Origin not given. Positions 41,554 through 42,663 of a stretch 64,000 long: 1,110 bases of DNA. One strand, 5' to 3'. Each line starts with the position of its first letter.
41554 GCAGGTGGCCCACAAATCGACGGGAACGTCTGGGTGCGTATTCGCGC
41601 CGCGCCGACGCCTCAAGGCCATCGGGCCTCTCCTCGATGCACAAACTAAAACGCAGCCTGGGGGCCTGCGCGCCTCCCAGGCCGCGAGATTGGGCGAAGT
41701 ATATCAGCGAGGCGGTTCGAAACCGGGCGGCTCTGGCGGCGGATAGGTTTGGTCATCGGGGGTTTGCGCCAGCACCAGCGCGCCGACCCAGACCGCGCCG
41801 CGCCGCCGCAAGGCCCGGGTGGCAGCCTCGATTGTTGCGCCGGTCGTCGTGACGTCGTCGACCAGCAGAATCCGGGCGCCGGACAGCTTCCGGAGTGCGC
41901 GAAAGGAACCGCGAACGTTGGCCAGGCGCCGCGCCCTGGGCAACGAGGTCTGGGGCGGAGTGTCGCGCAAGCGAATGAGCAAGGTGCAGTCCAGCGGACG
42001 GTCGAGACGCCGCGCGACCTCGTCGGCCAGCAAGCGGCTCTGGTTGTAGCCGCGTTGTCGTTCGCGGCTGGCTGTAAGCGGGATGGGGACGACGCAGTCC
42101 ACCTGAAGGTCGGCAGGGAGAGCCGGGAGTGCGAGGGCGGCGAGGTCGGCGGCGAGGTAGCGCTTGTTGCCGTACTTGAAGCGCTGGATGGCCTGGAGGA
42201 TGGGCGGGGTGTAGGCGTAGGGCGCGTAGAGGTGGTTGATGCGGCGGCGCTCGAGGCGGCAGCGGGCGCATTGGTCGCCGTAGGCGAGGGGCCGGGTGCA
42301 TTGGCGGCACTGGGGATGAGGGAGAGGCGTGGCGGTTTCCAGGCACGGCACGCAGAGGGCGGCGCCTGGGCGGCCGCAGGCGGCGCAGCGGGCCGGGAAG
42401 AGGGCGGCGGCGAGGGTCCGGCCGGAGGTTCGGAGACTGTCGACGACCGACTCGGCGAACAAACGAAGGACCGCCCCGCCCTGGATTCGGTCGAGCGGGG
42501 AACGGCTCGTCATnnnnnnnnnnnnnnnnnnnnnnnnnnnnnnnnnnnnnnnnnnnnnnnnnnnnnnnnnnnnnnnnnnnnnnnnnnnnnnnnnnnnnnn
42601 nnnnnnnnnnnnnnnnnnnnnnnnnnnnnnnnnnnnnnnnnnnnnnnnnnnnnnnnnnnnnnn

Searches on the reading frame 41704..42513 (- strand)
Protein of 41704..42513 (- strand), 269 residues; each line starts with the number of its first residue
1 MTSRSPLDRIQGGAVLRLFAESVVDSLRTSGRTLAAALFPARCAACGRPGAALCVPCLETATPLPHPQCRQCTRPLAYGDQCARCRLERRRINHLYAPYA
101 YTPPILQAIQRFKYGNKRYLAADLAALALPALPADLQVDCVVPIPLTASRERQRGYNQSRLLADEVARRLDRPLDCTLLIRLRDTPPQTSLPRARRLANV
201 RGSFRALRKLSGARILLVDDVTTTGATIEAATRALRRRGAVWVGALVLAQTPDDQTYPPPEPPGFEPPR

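Call 8: search_protein_families(library=pfam, proteins=[window:41704-42513:-], max_evalue=0.01)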
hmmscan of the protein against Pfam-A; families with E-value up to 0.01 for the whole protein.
window:41704-42513:- (269 aa): 2 families
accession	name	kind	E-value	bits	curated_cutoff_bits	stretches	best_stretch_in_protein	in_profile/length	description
PF00156.33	Pribosyltran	-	4.5e-12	46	26.3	1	159-254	40-129/158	Phosphoribosyl transferase domain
PF18912.6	DZR_2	-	1.8e-08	34.5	27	1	36-86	3-56/56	Double zinc ribbon domain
